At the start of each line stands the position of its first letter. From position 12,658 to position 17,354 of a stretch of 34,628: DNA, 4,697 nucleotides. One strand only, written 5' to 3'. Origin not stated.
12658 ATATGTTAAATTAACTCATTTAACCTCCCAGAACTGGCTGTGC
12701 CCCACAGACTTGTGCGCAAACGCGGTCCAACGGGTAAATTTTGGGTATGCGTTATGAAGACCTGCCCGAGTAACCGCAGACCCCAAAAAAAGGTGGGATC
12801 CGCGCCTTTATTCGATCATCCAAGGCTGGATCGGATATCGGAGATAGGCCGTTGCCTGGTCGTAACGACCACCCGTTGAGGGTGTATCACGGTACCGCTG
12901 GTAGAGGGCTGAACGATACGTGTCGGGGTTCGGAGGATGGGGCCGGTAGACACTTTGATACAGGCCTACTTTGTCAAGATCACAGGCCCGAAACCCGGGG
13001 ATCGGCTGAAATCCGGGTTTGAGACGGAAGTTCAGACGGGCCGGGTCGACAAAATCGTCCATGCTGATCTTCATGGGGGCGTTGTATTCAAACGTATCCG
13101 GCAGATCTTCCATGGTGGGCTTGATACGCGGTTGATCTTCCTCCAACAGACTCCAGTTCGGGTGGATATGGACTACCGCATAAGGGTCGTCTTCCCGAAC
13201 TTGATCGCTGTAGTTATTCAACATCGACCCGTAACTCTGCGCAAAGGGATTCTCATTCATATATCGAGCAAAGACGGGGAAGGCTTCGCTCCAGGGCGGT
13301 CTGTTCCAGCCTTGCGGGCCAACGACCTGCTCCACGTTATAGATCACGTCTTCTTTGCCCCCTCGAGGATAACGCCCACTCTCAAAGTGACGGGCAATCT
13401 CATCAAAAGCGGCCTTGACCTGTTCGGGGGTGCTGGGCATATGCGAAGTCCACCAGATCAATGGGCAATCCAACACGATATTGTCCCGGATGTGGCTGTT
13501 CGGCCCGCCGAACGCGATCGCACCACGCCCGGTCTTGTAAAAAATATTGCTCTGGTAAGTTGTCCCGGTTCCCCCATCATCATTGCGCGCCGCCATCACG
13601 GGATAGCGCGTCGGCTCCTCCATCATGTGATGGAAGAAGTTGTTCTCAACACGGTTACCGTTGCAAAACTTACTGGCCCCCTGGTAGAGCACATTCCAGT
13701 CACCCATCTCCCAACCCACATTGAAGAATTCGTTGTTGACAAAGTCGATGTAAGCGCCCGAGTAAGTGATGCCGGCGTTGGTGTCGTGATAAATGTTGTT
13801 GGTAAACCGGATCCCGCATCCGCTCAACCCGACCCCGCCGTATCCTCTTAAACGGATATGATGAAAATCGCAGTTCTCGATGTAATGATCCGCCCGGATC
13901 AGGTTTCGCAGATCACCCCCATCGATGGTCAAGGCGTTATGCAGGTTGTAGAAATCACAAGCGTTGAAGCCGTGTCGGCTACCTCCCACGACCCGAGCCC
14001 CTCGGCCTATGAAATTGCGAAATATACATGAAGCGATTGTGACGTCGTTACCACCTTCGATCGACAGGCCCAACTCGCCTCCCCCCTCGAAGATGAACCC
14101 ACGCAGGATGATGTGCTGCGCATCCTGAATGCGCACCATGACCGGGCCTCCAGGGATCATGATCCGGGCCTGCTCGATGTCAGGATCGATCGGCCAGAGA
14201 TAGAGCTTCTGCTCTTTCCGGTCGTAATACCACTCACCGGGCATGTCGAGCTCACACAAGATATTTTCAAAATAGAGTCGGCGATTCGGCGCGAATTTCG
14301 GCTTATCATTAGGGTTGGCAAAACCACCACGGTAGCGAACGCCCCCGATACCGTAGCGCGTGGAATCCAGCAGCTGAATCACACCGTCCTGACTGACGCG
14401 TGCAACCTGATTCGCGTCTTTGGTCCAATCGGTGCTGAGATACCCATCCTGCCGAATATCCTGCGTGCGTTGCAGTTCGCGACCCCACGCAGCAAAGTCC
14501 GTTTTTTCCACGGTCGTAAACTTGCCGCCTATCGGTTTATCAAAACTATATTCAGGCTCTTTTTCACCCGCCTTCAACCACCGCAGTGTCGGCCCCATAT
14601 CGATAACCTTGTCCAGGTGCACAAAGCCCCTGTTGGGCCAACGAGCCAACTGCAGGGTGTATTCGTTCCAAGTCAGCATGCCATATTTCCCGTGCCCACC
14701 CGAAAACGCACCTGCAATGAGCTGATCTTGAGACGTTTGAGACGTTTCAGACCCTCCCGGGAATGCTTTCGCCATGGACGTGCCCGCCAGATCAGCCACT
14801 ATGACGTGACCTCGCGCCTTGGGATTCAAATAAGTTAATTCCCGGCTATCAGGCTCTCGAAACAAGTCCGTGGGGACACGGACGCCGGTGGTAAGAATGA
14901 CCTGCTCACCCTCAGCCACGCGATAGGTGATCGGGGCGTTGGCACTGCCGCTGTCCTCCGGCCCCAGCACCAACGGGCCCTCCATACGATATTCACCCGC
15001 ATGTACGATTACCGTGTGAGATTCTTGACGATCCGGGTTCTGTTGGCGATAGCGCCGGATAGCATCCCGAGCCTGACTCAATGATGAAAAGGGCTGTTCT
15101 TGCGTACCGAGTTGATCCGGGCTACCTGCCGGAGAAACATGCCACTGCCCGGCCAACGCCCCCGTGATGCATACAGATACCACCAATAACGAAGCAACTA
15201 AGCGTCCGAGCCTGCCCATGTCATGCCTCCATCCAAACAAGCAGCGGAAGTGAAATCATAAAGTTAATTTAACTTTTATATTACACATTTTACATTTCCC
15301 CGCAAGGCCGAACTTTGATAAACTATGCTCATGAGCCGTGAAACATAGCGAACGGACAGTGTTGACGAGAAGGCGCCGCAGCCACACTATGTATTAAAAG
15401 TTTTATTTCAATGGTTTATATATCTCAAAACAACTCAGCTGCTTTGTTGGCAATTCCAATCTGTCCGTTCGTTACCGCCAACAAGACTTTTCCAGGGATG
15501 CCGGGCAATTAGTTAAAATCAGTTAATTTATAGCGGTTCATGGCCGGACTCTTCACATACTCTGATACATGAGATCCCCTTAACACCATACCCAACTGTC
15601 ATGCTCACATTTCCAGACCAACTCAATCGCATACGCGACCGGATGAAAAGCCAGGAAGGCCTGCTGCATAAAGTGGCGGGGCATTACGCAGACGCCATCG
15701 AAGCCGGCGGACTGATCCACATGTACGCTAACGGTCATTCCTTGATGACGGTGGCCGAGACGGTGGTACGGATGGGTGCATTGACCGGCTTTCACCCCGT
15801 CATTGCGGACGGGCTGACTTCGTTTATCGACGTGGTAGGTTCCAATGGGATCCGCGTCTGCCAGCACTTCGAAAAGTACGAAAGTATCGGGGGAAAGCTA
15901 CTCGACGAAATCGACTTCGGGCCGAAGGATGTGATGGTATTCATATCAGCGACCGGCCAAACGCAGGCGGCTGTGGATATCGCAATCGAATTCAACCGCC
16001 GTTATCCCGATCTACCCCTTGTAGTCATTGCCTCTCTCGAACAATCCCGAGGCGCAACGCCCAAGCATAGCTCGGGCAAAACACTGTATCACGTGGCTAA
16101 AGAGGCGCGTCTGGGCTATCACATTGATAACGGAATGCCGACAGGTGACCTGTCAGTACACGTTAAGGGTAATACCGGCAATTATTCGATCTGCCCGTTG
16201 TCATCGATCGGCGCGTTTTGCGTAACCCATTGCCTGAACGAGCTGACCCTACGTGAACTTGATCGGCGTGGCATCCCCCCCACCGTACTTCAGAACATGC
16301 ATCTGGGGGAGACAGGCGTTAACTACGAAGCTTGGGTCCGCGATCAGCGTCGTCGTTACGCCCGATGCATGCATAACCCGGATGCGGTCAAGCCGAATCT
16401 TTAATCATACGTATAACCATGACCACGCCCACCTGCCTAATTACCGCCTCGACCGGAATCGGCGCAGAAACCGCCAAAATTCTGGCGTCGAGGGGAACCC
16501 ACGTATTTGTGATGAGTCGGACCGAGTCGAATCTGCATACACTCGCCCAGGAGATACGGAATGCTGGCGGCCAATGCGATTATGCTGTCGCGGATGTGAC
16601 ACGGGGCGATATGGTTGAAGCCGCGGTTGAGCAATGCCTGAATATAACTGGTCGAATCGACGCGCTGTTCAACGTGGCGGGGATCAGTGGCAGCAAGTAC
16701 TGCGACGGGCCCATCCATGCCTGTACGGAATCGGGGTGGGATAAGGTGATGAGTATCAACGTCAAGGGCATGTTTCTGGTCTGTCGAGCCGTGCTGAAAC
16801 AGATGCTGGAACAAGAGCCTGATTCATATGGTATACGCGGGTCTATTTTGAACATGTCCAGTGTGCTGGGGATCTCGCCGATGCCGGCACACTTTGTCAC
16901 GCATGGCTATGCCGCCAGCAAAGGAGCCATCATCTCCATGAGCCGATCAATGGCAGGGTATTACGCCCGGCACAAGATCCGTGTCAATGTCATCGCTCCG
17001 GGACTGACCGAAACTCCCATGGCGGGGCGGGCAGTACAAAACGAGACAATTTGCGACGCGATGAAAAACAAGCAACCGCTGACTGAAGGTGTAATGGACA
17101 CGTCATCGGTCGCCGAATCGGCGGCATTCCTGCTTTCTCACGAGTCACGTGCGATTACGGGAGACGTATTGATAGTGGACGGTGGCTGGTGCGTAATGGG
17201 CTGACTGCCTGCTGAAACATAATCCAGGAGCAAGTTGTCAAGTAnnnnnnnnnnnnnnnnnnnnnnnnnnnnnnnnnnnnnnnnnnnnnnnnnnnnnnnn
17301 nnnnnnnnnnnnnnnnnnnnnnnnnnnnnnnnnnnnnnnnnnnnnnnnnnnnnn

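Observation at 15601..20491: Five-gene operon of poorly characterised families: candidate new sugar / phospho-sugar-lactone pathway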

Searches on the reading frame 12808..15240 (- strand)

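Call 3: search_protein_families(library=pfam, proteins=[window:12808-15240:-])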
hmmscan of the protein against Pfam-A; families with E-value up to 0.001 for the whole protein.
window:12808-15240:- (810 aa): 2 families
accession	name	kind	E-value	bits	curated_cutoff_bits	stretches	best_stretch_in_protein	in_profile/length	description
PF13229.12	Beta_helix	-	2.7e-08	34.1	25.9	1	369-505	26-158/158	Right handed beta helix region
PF21231.2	GH141_M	-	5.6e-05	23.5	27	1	319-350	124-155/156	GH141 insertion domain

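Call 4: search_protein_families(library=ncbifam, proteins=[window:12808-15240:-])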
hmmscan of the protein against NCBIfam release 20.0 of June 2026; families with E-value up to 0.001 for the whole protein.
window:12808-15240:- (810 aa): 0 families

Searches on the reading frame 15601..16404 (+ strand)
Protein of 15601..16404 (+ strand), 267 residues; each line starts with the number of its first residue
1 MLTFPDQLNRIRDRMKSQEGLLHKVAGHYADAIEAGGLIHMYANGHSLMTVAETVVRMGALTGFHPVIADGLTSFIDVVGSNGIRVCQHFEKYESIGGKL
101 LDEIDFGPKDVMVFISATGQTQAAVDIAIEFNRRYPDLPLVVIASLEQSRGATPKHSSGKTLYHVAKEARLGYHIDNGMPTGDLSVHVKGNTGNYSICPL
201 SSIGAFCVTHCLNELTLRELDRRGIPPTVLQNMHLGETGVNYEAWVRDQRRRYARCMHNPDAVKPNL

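Call 3: search_protein_families(library=pfam, proteins=[window:15601-16404:+])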
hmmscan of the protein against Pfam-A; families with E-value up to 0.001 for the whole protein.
window:15601-16404:+ (267 aa): 1 family
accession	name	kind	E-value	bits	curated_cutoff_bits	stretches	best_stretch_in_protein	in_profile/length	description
PF13580.11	SIS_2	-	1.9e-18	67.3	27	1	4-133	2-128/138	SIS domain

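Call 4: search_protein_families(library=ncbifam, proteins=[window:15601-16404:+])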
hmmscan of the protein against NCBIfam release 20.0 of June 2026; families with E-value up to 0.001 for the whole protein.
window:15601-16404:+ (267 aa): 1 family
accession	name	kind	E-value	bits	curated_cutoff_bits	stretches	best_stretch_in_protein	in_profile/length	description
NF002805.0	PRK02947.1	subfamily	1.3e-39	135.8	135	1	4-239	7-229/247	sugar isomerase domain-containing protein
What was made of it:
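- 15601..16404 (+): Single-domain SIS_2/UPF0309 protein, 267 aa. Predicted sugar-phosphate enzyme, candidate dehydratase or isomerase. Pfam SIS_2 1.9e-18 and NF002805 135.8 bits (calls 3, 4).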

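Call 11: search_solved_structures(query=window:15601-16404:+, max_evalue=0.001)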
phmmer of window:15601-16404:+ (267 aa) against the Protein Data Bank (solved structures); distinct sequences matched with E-value up to 0.001: 2.
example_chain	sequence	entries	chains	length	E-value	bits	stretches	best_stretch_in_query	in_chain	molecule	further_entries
3cvj_A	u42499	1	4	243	1.6e-14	57.5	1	9-234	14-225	Putative phosphoheptose isomerase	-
9eol_A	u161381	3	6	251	3e-08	36.9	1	7-235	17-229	UPF0309 protein SCO4393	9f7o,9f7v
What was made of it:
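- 15601..16404 (+): PDB hits are 3cvj (1.6e-14) and NagS 9eol (3e-8) (call 11).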

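Call 53: search_solved_structures(query=window:15601-16404:+, max_evalue=0.001, show_alignments=2)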
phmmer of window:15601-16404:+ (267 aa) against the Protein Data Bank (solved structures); distinct sequences matched with E-value up to 0.001: 2.
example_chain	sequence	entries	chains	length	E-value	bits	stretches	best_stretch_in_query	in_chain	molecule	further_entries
3cvj_A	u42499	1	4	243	1.6e-14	57.5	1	9-234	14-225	Putative phosphoheptose isomerase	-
9eol_A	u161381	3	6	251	3e-08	36.9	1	7-235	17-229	UPF0309 protein SCO4393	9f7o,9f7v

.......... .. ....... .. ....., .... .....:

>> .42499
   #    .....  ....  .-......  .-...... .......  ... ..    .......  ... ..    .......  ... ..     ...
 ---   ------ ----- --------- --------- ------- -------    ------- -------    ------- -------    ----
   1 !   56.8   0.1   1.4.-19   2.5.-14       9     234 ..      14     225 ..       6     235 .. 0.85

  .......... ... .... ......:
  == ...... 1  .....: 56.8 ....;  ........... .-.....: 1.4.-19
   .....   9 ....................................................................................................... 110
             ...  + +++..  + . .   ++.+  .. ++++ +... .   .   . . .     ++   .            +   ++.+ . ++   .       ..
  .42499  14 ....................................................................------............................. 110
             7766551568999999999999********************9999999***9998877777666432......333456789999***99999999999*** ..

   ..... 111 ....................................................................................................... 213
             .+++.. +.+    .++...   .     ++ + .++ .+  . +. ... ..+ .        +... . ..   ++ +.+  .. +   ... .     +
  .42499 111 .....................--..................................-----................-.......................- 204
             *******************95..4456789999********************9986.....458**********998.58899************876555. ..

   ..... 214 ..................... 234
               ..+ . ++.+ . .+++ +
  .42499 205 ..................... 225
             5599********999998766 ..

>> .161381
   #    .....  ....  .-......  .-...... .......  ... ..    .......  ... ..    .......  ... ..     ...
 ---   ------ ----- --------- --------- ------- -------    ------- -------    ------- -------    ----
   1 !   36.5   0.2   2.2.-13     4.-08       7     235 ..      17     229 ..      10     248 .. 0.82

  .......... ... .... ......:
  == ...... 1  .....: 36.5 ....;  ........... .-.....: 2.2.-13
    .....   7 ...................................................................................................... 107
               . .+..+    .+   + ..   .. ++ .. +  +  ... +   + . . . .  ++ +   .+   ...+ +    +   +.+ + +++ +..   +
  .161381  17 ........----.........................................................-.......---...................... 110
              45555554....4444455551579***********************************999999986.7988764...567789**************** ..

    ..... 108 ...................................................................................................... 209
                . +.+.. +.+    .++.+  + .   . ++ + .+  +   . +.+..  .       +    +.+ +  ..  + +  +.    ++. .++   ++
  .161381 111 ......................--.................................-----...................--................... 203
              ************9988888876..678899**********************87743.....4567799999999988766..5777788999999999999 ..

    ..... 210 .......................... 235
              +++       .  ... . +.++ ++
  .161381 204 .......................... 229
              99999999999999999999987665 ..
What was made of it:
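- On NagS GlcNAc-6P dehydratase: They align to Q and H (call 53).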

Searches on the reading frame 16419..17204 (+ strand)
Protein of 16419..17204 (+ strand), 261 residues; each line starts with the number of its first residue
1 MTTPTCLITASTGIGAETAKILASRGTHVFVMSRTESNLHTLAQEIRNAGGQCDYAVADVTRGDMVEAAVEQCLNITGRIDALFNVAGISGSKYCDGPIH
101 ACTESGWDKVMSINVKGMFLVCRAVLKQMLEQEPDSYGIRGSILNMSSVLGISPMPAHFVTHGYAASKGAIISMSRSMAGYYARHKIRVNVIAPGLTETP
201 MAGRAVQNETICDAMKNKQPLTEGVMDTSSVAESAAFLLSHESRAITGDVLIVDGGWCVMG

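Call 3: search_protein_families(library=pfam, proteins=[window:16419-17204:+])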
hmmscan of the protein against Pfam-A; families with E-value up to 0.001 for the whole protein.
window:16419-17204:+ (261 aa): 3 families
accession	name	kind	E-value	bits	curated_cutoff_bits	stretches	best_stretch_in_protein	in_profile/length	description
PF13561.12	adh_short_C2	-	1.6e-55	188.7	27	1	11-257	5-235/236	Enoyl-(Acyl carrier protein) reductase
PF00106.31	adh_short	-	4.5e-50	170.3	26.6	1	7-208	5-193/195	short chain dehydrogenase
PF08659.16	KR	-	1.8e-10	41.5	22.6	1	10-130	8-128/180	KR domain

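Call 4: search_protein_families(library=ncbifam, proteins=[window:16419-17204:+])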
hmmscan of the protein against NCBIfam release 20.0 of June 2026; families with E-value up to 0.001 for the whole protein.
window:16419-17204:+ (261 aa): 225 families (the best 25 are shown)
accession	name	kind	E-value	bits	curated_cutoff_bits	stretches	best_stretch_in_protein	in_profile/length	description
NF004791.0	PRK06138.1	equivalog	1e-50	172.4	312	1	6-259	8-251/252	SDR family oxidoreductase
NF005559.1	PRK07231.1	subfamily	5.2e-50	170.3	215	1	8-259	9-249/249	glucose 1-dehydrogenase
NF009466.0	PRK12826.1-2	subfamily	1.5e-49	168.7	222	1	5-257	5-244/248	3-oxoacyl-ACP reductase FabG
TIGR01830.1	3oxo_ACP_reduc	equivalog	2.2e-48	165.1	297.75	1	7-256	2-237/239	3-oxoacyl-[acyl-carrier-protein] reductase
NF004818.0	PRK06172.1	equivalog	1.2e-47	162.4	336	1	8-258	12-251/253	SDR family oxidoreductase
NF052558.1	MBtsdlDhBudC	equivalog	2.3e-46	158.4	270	1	8-257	8-241/250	meso-2,3-butanediol dehydrogenase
NF006070.0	PRK08213.1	subfamily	1.1e-45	156.2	279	1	5-259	14-258/259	gluconate 5-dehydrogenase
NF005681.0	PRK07478.1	subfamily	1.1e-43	149.4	267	1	8-259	11-251/254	SDR family oxidoreductase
NF005309.0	PRK06841.1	subfamily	6e-42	143.9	286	1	7-259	19-254/255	GolD/DthD family dehydrogenase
NF004198.0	PRK05653.1-3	equivalog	8.2e-42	143.4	296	1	7-257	11-246/248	3-oxoacyl-ACP reductase FabG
NF004199.0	PRK05653.1-4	equivalog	1.2e-41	142.9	301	1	3-257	5-245/247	3-oxoacyl-ACP reductase FabG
NF004774.0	PRK06114.1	equivalog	2.5e-41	141.8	360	1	9-259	23-261/262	SDR family oxidoreductase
NF004203.0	PRK05653.2-4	subfamily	3.2e-41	141.4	313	1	6-257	9-256/260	3-oxoacyl-ACP reductase FabG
NF006366.0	PRK08589.1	equivalog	6.2e-41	140.5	386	1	8-257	12-252/272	SDR family oxidoreductase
NF053701.1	CsHdxCHCADhChcB2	equivalog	7.6e-41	140.2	350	1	7-258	8-243/245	cis-4-hydroxycyclohexanecarboxylate dehydrogenase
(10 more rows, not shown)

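Call 42: search_solved_structures(query=window:16419-17204:+, max_evalue=1e-40)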
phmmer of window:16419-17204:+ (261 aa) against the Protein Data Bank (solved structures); distinct sequences matched with E-value up to 1e-40: 0.
